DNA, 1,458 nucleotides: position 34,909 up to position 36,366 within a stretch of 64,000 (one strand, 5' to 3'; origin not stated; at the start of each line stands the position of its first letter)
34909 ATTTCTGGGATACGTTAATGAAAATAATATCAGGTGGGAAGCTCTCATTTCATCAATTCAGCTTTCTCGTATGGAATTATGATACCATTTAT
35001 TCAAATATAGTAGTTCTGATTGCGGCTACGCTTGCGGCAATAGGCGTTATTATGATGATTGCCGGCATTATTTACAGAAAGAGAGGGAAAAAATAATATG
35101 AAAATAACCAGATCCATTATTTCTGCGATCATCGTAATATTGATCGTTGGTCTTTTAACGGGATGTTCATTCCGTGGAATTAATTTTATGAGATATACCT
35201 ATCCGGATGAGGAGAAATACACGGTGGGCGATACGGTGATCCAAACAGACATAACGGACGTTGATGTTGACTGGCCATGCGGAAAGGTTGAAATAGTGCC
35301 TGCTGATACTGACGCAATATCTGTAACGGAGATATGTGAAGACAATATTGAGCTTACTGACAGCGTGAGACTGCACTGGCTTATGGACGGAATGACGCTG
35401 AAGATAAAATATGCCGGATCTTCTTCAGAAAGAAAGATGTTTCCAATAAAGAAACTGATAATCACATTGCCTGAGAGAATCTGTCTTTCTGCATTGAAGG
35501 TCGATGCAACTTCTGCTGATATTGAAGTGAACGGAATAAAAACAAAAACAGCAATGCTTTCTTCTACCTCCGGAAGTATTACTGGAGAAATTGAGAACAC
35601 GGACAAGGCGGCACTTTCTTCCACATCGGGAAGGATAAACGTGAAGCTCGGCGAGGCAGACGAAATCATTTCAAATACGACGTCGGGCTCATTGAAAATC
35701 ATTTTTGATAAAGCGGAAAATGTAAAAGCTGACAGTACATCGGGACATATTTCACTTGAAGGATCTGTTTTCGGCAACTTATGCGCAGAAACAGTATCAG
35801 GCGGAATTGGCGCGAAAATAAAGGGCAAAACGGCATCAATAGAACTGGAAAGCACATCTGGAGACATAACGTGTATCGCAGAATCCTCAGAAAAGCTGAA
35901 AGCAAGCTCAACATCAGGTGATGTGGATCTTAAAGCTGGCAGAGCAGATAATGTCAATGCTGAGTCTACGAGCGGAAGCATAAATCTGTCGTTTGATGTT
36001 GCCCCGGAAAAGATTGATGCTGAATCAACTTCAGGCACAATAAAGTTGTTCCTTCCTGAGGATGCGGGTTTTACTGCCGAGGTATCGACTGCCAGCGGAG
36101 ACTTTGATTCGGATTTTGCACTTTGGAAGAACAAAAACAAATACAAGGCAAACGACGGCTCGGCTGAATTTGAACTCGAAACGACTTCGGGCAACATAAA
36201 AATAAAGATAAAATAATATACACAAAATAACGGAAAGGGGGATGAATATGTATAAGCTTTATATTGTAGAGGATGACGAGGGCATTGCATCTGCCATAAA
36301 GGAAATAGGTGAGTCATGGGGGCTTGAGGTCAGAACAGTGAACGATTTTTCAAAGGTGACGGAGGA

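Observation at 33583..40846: Seven-gene envelope-stress locus joining an ECF sigma/anti-sigma pair, a DUF4097 (LiaF-like) lipoprotein and a BceRS-BceAB-type module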

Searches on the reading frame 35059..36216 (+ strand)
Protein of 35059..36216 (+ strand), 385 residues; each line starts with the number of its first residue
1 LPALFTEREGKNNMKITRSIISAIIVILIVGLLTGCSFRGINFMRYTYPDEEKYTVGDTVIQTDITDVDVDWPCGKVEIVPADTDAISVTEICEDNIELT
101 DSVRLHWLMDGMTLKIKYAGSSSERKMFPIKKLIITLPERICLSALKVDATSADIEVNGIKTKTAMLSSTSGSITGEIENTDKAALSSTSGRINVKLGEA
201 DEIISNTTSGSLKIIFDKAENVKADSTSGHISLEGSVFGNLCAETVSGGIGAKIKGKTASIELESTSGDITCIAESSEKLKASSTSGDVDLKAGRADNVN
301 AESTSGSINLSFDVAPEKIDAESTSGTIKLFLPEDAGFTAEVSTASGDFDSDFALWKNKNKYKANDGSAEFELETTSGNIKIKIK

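Call 3: search_protein_families(library=pfam, proteins=[window:35059-36216:+], max_evalue=0.01)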
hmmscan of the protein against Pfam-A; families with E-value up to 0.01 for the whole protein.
window:35059-36216:+ (385 aa): 2 families
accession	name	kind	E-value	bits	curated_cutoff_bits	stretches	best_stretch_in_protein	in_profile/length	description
PF13349.12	DUF4097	-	4.4e-36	124.9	22.9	2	76-292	12-211/247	Toastrack DUF4097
PF24016.2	DUF7330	-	0.00011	22.3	27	0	220-331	42-151/187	Domain of unknown function (DUF7330)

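Call 10: find_homologous_proteins(query=window:35098-36216:+, max_evalue=0.00001)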
Query window:35098-36216:+ (372 aa): 1132 proteins with E <= 0.00001 among 8000 candidates; the best 120 are listed.
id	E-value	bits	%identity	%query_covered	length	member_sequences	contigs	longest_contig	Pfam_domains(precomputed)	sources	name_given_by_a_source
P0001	6.8e-232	787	100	100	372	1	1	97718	PF13349.13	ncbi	-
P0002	2.2e-55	206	38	94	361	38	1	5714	PF13349.13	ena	-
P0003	5.3e-54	202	31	98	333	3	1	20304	PF13349.13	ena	-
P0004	1.6e-53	200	31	90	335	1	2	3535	PF10988.15,PF13349.13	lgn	-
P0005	8.1e-51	191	36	90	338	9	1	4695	PF13349.13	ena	-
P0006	5.3e-49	185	33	98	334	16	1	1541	PF13349.13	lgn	-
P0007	1.1e-48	184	31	98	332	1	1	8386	PF13349.13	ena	-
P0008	1.3e-48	184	32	99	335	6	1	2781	PF13349.13,PF10106.15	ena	-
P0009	1.8e-48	184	29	90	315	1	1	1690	PF10988.15,PF13349.13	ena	-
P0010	3.2e-47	180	33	96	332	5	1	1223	PF13349.13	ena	-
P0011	3.9e-47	179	39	66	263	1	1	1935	PF13349.13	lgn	-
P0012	2.6e-46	177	33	99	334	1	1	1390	PF13349.13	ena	-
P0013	7.5e-46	175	31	96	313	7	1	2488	PF13349.13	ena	-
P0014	1.9e-45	174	29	99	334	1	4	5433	PF13349.13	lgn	-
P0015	2.2e-45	174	31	96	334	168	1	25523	PF13349.13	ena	-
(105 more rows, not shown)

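Call 12: find_encoding_contigs(protein=P0001, flank=10000, max_places=3)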
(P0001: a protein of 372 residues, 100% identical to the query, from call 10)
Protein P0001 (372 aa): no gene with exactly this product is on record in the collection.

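Call 13: find_encoding_contigs(protein=P0003, flank=8000, max_places=3)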
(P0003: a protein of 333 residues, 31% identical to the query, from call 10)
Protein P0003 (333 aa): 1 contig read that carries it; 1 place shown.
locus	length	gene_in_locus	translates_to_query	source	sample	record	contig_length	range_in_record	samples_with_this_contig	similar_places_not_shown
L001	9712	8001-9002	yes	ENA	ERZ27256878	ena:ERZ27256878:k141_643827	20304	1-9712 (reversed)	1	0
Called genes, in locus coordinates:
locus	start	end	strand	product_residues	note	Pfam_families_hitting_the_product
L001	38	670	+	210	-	PF13177:DNA_pol3_delta2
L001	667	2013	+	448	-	PF04468:PSP1, PF28472:PSP1_3rd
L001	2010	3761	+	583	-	PF00664:ABC_membrane, PF00005:ABC_tran, PF02463:SMC_N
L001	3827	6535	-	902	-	PF08937:ThsB_TIR (weak), PF13676:TIR_2 (weak), PF13360:PQQ_2 (faint)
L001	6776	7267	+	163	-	PF04542:Sigma70_r2, PF08281:Sigma70_r4_2, PF04545:Sigma70_r4 (weak)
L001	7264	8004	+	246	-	PF13490:zf-HC2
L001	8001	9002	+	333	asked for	PF13349:DUF4097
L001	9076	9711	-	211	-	?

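Call 14: find_encoding_contigs(protein=P0002, flank=8000, max_places=3)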
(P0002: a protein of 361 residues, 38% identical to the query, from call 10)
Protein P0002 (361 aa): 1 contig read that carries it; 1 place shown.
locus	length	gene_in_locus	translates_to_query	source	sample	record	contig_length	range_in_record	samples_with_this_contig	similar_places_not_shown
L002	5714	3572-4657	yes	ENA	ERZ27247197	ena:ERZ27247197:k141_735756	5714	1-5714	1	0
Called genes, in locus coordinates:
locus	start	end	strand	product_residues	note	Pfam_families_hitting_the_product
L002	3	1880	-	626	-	?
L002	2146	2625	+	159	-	PF04542:Sigma70_r2, PF08281:Sigma70_r4_2 (weak)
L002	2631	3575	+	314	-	PF13490:zf-HC2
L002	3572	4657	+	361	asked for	PF13349:DUF4097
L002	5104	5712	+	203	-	?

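Call 20: find_related_loci(query=A3, collection=genome_contigs, flank=10000)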
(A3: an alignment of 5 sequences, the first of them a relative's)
Query A3 (333 aa) in genome_contigs; peptide patterns used: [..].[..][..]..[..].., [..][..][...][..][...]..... (x = any residue, [..] = any of these).
127 stretches matched a pattern; 70 encode a relative of the query (tblastn E <= 1e-3); 70 distinct loci.
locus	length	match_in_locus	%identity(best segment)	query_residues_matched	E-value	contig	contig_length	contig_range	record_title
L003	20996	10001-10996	65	1-332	2e-137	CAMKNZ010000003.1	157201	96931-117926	MAG: uncultured Clostridia bacterium isolate SRR12081296_bin.71_metaWRAP_v1.3_MAG genome assembly, contig: ERZ12289772.4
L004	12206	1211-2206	64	1-332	3e-133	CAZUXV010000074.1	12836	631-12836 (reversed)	MAG TPA_asm: uncultured Oscillospiraceae bacterium isolate SRP278969_co2_592 genome assembly, contig: NODE_5713_length_1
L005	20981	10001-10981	64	1-329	4e-124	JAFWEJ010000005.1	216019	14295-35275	MAG: Clostridia bacterium isolate RGIG5663 Sheep_Duodenum-4__c712, whole genome shotgun sequence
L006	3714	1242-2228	61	1-329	8e-125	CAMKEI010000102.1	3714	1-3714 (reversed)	MAG: uncultured Clostridia bacterium isolate SRR12081297_bin.34_metaWRAP_v1.3_MAG genome assembly, contig: ERZ12289777.5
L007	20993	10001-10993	60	1-331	1e-117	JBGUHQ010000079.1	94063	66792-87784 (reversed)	MAG: Christensenellales bacterium isolate ruminal_MAG_347 ruminal_MAG_347_contig_0079, whole genome shotgun sequence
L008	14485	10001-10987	59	1-329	1e-114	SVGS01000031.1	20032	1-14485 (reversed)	MAG: Clostridiales bacterium isolate SIG364 NODE_50101_length_20032_cov_3.028385, whole genome shotgun sequence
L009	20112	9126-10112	51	1-331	1e-96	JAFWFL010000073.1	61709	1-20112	MAG: Coriobacteriales bacterium isolate RGIG5691 Sheep_Duodenum.Co__c696290, whole genome shotgun sequence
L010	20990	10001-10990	48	1-333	3e-92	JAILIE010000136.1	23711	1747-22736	MAG: Clostridiales bacterium isolate RUI142 k141_12127300_flag=0_multi=27.9599_len=23711, whole genome shotgun sequence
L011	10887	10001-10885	51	33-327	4e-89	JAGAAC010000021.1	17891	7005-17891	MAG: Clostridia bacterium isolate RGIG8255 Water_buffalos_Rumen-5__c106610, whole genome shotgun sequence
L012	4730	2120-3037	50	21-329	2e-87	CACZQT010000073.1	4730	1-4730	MAG: uncultured Lachnospiraceae bacterium isolate RUG12857 genome assembly, contig: RUG12857_asm_73, whole genome shotgu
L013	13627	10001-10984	45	1-329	1e-79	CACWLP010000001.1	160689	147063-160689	MAG: uncultured Clostridiales bacterium isolate RUG10690 genome assembly, contig: RUG10690_asm_1, whole genome shotgun s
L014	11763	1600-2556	45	6-329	1e-76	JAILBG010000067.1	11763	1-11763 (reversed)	MAG: Clostridiales bacterium isolate RUI553 k141_6883636_flag=0_multi=15.9871_len=11763, whole genome shotgun sequence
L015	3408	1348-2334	40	1-329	6e-75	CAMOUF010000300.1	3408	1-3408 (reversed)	MAG: uncultured Clostridia bacterium isolate SRR873609_bin.24_metaWRAP_v1.3_MAG genome assembly, contig: ERZ1756109_4638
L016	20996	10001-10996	41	1-332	8e-72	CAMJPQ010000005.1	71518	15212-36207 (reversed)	MAG: uncultured Clostridia bacterium isolate SRR12081292_bin.62_metaWRAP_v1.3_MAG genome assembly, contig: ERZ12289771.3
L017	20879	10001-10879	42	35-329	7e-71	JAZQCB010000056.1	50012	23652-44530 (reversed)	MAG: Clostridia bacterium isolate T1900044639_TS20190105.MAGScoT_cleanbin_000020 SGB_1223_k141_394767, whole genome shot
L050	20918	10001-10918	33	3-329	1e-45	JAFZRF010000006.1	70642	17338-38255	MAG: Ruminococcus sp. isolate RGIG8024 Water_buffalos_Rumen-1__c40517, whole genome shotgun sequence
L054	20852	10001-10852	33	28-329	2e-40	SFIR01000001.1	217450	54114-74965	MAG: Clostridiales bacterium isolate W1P25.007 Contig5, whole genome shotgun sequence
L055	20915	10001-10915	31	3-327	6e-40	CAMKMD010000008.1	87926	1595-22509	MAG: uncultured Ruminococcus sp. isolate SRR12081302_bin.91_metaWRAP_v1.3_MAG genome assembly, contig: ERZ12289775.237,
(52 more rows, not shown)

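Call 33: search_protein_families(library=ncbifam, proteins=[window:35098-36216:+], max_evalue=0.001)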
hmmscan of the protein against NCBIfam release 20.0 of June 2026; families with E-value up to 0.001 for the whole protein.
window:35098-36216:+ (372 aa): 2 families
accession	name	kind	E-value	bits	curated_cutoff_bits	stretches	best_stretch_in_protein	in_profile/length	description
NF049997.1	LiaG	equivalog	1.4e-31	109.8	285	2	243-369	156-286/286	LiaG family protein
NF038025.1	dapto_LiaX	exception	1.2e-11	44.1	350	1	169-287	337-455/512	daptomycin-sensing surface protein LiaX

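Call 36: search_solved_structures(query=window:35098-36216:+, max_evalue=0.01)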
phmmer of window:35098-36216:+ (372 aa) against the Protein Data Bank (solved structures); distinct sequences matched with E-value up to 0.01: 0.

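Call 53: list_cluster_members(proteins=[P0001, P0121])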
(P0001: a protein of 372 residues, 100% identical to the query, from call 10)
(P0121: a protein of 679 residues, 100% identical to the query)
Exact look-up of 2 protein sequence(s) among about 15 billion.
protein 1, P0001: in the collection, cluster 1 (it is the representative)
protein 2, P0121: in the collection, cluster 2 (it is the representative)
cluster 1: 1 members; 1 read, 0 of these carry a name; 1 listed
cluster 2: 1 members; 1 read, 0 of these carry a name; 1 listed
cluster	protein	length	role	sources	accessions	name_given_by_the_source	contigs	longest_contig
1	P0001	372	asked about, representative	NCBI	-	-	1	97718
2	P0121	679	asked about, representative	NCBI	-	-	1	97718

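Call 63: predict_structure(alignment_id=A1)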
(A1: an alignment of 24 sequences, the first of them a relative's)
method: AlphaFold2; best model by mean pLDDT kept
length: 372 residues; sequences in the alignment: 24
mean_pLDDT: 91.6   pTM: 0.84
mean pLDDT of the five models: 91.6, 91.0, 90.5, 90.3, 86.0
residues with pLDDT >= 90: 306; 70-90: 31; 50-70: 23; < 50: 12
segments of 3 or more residues with pLDDT < 50: 23-32
pLDDT, mean of each block of 10 residues (from residue 1): 60 73 47 67 95 96 96 96 84 95 74 75 97 96 97 96 96 96 97 96 98 97 98 97 98 98 98 98 98 98 98 98 98 97 95 98 98 97
secondary structure, 60 per line:
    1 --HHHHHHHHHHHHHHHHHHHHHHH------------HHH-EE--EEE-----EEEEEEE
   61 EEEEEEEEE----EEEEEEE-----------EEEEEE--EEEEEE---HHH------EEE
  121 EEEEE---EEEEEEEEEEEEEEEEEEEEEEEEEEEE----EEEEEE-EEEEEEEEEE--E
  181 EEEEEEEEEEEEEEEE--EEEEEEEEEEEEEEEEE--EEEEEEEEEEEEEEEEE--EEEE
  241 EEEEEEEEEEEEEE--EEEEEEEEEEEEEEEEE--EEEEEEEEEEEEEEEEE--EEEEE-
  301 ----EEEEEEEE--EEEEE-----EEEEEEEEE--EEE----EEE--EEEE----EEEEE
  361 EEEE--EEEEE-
elements in order: H3-25 E46-48 E54-69 E74-80 E92-97 E100-105 E118-125 E129-156 E161-166 E168-177 E180-196 E199-215 E218-234 E237-254 E257-273 E276-292 E295-299 E305-312 E315-319 E325-333 E336-338 E343-345 E348-351 E356-364 E367-371

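Call 67: fold_search(model_id=the predicted structure, library=pdb)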
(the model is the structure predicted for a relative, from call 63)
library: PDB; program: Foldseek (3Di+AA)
matches with E <= 10: 193; with E <= 0.001: 3
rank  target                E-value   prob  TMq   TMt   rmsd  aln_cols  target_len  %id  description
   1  4qrk                  2.4e-08  1.00  0.18  0.30  17.3       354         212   12  Crystal structure of a putative cell adhesion protein (CLOSPO_03726) from Clostridium sporogenes ATCC 15579 at 1.95 A re (released 2014-07-23)
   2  3pet_A                6.1e-05  1.00  0.18  0.28  12.0       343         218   13  Crystal structure of a putative adhesin (BF0245) from Bacteroides fragilis NCTC 9343 at 2.07 A resolution (released 2011-02-09)
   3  3lyc_D                4.3e-04  1.00  0.33  0.45   9.1       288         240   14  Crystal structure of Putative pectinase (YP_001304412.1) from Parabacteroides distasonis ATCC 8503 at 2.30 A resolutio (released 2010-03-16)
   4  3ljy_A                1.3e-03  0.99  0.26  0.36  11.9       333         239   12  Crystal structure of putative adhesin (YP_001304413.1) from Parabacteroides distasonis ATCC 8503 at 2.41 A resolution (released 2010-03-02)
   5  3jx8_D                2.0e-03  0.94  0.22  0.28  11.6       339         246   15  Crystal structure of Putative lipid binding protein (YP_001304415.1) from Parabacteroides distasonis ATCC 8503 at 2.16 (released 2009-11-10)
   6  3lyc_A                2.3e-03  0.99  0.29  0.39  10.5       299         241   14  Crystal structure of Putative pectinase (YP_001304412.1) from Parabacteroides distasonis ATCC 8503 at 2.30 A resolutio (released 2010-03-16)
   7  4opw_A                3.2e-03  0.99  0.34  0.47   9.4       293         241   13  Crystal structure of a putative adhesin (PARMER_02777) from Parabacteroides merdae ATCC 43184 at 1.75 A resolution (released 2014-04-02)
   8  3jx8_A                3.4e-03  0.92  0.22  0.27  11.6       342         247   16  Crystal structure of Putative lipid binding protein (YP_001304415.1) from Parabacteroides distasonis ATCC 8503 at 2.16 (released 2009-11-10)
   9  3lyc_L                4.1e-03  0.97  0.28  0.38   9.7       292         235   14  Crystal structure of Putative pectinase (YP_001304412.1) from Parabacteroides distasonis ATCC 8503 at 2.30 A resolutio (released 2010-03-16)
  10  7muc_AM               4.6e-03  0.99  0.34  0.41  10.8       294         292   10  Legionella pneumophila Dot/Icm T4SS C1 Reconstruction (released 2021-10-06)
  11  3lyc_P                4.8e-03  0.98  0.31  0.42   9.4       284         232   15  Crystal structure of Putative pectinase (YP_001304412.1) from Parabacteroides distasonis ATCC 8503 at 2.30 A resolutio (released 2010-03-16)
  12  3ljy_B                4.8e-03  0.90  0.25  0.34  11.4       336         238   11  Crystal structure of putative adhesin (YP_001304413.1) from Parabacteroides distasonis ATCC 8503 at 2.41 A resolution (released 2010-03-02)
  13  3lyc_F                9.2e-03  0.87  0.27  0.36  10.7       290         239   13  Crystal structure of Putative pectinase (YP_001304412.1) from Parabacteroides distasonis ATCC 8503 at 2.30 A resolutio (released 2010-03-16)
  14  3lyc_B                1.0e-02  0.92  0.30  0.40   9.5       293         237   15  Crystal structure of Putative pectinase (YP_001304412.1) from Parabacteroides distasonis ATCC 8503 at 2.30 A resolutio (released 2010-03-16)
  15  4ygu_D                1.3e-02  0.99  0.28  0.49   7.8       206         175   14  Crystal structure of a putative adhesin (BACEGG_01763) from Bacteroides eggerthii DSM 20697 at 2.20 A resolution (released 2015-03-11)
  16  4opw_B                1.3e-02  0.91  0.27  0.37  11.0       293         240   12  Crystal structure of a putative adhesin (PARMER_02777) from Parabacteroides merdae ATCC 43184 at 1.75 A resolution (released 2014-04-02)
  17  3lyc_N                1.5e-02  0.90  0.29  0.39   9.8       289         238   15  Crystal structure of Putative pectinase (YP_001304412.1) from Parabacteroides distasonis ATCC 8503 at 2.30 A resolutio (released 2010-03-16)
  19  3lyc_J                1.9e-02  0.77  0.26  0.33  10.8       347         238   11  Crystal structure of Putative pectinase (YP_001304412.1) from Parabacteroides distasonis ATCC 8503 at 2.30 A resolutio (released 2010-03-16)
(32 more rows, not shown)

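Call 84: search_protein_families(library=pfam, proteins=[L002:5104-5712:+, L054:10950-11831:+, L055:11050-12153:+, L050:11178-11897:+, L054:12078-12551:+, L050:12196-13944:+], max_evalue=0.001)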
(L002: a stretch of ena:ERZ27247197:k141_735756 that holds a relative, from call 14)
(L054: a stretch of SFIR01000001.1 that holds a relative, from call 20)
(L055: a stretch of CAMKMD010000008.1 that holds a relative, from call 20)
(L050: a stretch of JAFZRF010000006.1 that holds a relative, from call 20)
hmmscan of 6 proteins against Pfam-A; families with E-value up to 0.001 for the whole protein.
L002:5104-5712:+ (203 aa): 1 family
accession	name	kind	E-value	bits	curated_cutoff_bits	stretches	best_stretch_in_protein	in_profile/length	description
PF01411.24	tRNA-synt_2c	-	4.7e-54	184.3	30.3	1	8-182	1-173/552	tRNA synthetases class II (A)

L054:10950-11831:+ (293 aa): 1 family
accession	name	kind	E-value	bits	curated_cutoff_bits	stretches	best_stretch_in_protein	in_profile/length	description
PF10026.15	DUF2268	-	2.5e-58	197.2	23.6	1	90-288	1-185/195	Predicted Zn-dependent protease (DUF2268)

L055:11050-12153:+ (367 aa): 1 family
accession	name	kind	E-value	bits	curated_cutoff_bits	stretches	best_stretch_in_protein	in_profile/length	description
PF13785.11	DUF4178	-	4.4e-21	75.9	25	1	15-140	2-135/136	Domain of unknown function (DUF4178)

L050:11178-11897:+ (239 aa): 1 family
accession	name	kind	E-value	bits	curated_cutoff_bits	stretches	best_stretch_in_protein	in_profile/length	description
PF06445.20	GyrI-like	-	3.2e-22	79.9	26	1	47-237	2-155/155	GyrI-like small molecule binding domain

L054:12078-12551:+ (157 aa): 0 families

L050:12196-13944:+ (582 aa): 2 families
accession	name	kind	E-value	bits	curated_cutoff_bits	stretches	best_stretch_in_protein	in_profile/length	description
PF00072.30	Response_reg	-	6.1e-58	194.2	30.2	2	457-569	1-111/111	Response regulator receiver domain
PF00990.26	GGDEF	-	2.5e-34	118.8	23.8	1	137-291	1-160/161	Diguanylate cyclase, GGDEF domain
